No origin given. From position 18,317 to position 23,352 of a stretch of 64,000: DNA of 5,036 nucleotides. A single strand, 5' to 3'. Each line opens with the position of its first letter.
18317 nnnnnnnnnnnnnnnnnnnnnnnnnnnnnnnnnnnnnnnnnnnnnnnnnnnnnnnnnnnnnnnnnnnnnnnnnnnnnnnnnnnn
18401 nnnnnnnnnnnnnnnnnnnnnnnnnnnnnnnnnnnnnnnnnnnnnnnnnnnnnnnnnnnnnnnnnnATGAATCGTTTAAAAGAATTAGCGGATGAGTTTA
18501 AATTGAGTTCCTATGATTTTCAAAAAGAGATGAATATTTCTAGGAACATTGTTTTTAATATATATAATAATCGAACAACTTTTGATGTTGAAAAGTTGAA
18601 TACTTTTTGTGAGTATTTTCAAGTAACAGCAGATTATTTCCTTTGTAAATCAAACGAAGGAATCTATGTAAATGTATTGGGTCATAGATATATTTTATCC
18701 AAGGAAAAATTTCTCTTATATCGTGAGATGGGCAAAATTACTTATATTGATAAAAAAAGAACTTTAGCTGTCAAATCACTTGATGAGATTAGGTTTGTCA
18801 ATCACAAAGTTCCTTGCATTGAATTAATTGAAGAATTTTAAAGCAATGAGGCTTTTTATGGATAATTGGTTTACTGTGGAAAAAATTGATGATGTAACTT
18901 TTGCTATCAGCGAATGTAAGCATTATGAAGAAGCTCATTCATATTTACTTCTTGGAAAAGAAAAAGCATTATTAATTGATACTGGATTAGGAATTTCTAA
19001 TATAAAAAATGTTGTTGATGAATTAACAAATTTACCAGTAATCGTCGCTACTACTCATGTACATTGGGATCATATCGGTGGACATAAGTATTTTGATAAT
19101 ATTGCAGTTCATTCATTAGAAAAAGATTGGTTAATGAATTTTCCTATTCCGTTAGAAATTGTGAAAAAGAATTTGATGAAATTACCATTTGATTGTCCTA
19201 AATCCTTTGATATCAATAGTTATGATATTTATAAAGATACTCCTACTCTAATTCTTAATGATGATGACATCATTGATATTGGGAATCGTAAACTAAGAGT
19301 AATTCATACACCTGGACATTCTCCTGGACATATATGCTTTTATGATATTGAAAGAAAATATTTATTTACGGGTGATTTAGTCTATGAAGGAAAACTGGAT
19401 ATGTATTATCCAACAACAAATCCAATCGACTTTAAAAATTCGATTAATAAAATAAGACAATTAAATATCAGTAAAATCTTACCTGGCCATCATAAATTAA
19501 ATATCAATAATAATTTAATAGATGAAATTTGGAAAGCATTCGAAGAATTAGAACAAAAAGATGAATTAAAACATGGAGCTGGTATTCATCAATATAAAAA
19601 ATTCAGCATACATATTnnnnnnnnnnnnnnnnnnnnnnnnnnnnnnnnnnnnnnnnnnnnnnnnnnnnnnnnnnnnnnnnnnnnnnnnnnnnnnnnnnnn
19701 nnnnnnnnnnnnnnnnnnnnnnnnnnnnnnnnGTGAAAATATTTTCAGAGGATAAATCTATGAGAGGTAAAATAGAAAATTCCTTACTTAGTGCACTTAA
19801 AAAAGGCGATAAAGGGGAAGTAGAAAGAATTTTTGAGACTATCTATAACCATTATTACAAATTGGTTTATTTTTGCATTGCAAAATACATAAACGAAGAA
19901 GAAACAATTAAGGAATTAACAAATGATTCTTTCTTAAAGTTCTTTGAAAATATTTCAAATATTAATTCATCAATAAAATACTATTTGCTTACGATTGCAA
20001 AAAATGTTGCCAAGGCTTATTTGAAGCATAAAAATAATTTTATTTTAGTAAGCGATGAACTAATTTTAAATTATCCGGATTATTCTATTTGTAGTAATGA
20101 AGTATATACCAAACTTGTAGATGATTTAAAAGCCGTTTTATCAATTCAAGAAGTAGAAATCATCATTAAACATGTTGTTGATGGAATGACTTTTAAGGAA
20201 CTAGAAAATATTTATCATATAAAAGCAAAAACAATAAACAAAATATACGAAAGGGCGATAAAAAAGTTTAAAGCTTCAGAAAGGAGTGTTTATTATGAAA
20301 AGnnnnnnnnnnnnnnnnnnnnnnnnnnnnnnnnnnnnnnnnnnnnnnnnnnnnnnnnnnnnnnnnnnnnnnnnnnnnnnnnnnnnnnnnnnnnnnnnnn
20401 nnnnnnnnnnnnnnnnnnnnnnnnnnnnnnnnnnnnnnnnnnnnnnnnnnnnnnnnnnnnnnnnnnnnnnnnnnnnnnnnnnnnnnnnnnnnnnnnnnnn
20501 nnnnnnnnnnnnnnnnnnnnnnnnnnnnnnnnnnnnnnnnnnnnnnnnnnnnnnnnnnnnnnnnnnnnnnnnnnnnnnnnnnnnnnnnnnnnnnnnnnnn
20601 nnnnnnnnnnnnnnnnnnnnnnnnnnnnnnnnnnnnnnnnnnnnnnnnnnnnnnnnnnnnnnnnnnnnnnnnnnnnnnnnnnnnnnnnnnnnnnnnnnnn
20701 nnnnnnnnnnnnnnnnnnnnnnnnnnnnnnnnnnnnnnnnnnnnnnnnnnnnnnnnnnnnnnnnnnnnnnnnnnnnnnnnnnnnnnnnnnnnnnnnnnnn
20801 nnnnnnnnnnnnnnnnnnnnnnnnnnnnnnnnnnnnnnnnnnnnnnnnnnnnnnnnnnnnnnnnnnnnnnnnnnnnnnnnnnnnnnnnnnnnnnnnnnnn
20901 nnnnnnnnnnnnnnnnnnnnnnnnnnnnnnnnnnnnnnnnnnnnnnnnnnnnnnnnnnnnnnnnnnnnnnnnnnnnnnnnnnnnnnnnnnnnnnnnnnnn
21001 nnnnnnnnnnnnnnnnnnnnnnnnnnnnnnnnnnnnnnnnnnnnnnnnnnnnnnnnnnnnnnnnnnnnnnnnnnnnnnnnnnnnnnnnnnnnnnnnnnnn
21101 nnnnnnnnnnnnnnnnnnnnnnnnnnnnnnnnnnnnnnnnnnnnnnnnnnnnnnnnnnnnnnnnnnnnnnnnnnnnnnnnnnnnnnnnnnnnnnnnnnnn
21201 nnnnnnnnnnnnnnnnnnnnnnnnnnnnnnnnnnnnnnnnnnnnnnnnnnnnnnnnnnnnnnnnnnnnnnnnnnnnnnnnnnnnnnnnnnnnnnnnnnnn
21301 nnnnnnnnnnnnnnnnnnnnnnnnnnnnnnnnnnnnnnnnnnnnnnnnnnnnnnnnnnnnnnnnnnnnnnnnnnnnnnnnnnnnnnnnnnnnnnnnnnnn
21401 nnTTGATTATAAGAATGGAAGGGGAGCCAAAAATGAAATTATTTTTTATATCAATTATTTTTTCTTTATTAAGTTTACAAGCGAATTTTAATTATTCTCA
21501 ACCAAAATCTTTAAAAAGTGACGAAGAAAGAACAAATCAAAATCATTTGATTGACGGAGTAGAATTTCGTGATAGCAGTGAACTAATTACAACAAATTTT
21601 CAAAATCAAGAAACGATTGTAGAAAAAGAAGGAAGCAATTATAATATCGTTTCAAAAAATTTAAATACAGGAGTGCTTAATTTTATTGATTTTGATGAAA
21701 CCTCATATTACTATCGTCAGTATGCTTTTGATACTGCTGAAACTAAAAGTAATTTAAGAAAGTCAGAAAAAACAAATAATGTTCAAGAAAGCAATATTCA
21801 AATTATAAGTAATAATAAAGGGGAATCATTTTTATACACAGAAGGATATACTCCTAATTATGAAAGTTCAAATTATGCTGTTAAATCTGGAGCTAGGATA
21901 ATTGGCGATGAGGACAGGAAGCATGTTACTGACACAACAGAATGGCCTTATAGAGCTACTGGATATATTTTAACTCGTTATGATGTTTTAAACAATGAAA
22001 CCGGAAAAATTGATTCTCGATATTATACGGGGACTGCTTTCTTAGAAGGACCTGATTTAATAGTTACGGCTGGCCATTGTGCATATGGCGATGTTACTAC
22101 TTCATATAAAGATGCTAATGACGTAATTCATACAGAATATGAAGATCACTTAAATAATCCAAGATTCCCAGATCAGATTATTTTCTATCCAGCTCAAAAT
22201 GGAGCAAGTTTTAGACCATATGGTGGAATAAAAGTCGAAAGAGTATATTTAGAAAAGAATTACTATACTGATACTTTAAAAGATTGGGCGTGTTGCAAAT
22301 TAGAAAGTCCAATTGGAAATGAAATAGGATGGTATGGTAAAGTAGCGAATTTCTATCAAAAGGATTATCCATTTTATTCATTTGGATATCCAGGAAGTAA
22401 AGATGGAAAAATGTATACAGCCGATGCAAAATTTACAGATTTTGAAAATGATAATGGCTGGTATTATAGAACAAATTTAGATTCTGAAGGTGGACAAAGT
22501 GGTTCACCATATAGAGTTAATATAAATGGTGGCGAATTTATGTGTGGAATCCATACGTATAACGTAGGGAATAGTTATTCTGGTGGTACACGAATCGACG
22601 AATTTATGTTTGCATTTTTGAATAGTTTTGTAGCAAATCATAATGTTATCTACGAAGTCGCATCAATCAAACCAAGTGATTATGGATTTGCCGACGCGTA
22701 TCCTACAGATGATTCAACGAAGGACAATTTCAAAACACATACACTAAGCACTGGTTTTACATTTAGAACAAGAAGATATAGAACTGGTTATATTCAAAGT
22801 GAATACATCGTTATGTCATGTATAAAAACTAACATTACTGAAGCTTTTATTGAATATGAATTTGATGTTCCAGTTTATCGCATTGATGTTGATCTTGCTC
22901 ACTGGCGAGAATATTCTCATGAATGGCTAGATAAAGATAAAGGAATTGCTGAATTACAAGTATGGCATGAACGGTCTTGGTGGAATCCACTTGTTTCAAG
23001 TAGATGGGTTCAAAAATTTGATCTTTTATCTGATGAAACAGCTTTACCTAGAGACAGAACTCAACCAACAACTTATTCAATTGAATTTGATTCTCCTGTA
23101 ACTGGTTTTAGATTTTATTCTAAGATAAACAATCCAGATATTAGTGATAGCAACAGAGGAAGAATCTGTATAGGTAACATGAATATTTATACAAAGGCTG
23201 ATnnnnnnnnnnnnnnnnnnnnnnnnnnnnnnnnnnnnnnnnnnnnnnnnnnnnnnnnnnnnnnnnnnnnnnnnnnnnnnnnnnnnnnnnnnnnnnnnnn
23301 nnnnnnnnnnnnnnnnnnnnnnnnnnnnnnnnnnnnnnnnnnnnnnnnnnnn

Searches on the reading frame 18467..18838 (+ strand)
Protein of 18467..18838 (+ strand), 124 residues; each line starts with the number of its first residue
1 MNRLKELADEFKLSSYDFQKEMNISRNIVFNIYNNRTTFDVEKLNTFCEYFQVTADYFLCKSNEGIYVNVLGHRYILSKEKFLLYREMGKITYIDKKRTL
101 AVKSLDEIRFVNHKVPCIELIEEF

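Call 33: search_protein_families(library=pfam, proteins=[window:18467-18838:+], max_evalue=0.001)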
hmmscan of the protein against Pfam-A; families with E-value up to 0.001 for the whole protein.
window:18467-18838:+ (124 aa): 3 families
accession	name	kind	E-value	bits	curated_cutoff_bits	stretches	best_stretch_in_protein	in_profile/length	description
PF13443.12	HTH_26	-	1e-06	29.3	22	1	3-54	1-53/63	Cro/C1-type HTH DNA-binding domain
PF12844.13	HTH_19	-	1.1e-06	28.9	30.2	1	2-60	2-60/64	Helix-turn-helix domain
PF01381.28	HTH_3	-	0.00031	21.1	23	1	4-58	1-55/55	Helix-turn-helix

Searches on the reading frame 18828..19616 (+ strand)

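Call 33: search_protein_families(library=pfam, proteins=[window:18828-19616:+], max_evalue=0.001)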
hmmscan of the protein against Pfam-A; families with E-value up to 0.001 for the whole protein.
window:18828-19616:+ (263 aa): 2 families
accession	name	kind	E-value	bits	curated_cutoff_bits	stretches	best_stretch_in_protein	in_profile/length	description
PF00753.33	Lactamase_B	-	5.3e-26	92.2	22.7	1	37-221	7-196/196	Metallo-beta-lactamase superfamily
PF19583.5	ODP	-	7.8e-09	36.1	27.2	1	37-185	4-137/194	ODP family beta lactamase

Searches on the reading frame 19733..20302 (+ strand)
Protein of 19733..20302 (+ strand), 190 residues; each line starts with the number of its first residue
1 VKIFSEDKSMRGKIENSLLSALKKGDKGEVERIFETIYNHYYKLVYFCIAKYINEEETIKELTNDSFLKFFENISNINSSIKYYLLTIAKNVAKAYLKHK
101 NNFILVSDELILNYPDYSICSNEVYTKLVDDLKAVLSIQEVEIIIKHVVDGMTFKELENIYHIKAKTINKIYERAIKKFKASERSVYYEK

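Call 33: search_protein_families(library=pfam, proteins=[window:19733-20302:+], max_evalue=0.001)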
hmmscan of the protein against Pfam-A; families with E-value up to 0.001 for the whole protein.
window:19733-20302:+ (190 aa): 1 family
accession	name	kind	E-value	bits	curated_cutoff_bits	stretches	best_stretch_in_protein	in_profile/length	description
PF04542.20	Sigma70_r2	-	1.3e-06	28.6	24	1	37-100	1-68/71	Sigma-70 region 2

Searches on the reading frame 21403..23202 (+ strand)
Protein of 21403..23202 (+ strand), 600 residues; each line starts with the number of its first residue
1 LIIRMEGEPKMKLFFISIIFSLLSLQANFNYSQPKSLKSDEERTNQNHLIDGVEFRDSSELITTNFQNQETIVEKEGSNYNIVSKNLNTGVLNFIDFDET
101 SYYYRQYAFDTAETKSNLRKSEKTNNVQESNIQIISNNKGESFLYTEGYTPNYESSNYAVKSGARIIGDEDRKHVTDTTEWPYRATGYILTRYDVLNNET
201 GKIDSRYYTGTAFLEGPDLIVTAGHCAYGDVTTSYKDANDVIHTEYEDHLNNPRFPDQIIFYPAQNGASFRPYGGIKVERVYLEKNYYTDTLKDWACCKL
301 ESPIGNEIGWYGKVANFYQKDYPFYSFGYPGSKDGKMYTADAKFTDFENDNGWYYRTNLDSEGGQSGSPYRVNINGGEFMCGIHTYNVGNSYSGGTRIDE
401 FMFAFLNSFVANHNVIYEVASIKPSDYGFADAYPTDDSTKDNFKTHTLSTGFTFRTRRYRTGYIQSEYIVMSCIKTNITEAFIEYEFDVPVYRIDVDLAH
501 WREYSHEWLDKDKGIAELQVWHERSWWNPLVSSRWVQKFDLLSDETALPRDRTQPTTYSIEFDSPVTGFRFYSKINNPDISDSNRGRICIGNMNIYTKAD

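Call 33: search_protein_families(library=pfam, proteins=[window:21403-23202:+], max_evalue=0.001)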
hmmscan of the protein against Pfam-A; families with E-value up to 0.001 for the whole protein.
window:21403-23202:+ (600 aa): 1 family
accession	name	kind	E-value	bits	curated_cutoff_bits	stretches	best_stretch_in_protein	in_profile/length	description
PF00089.32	Trypsin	-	5.1e-05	23.6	20.6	0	207-347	24-149/220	Trypsin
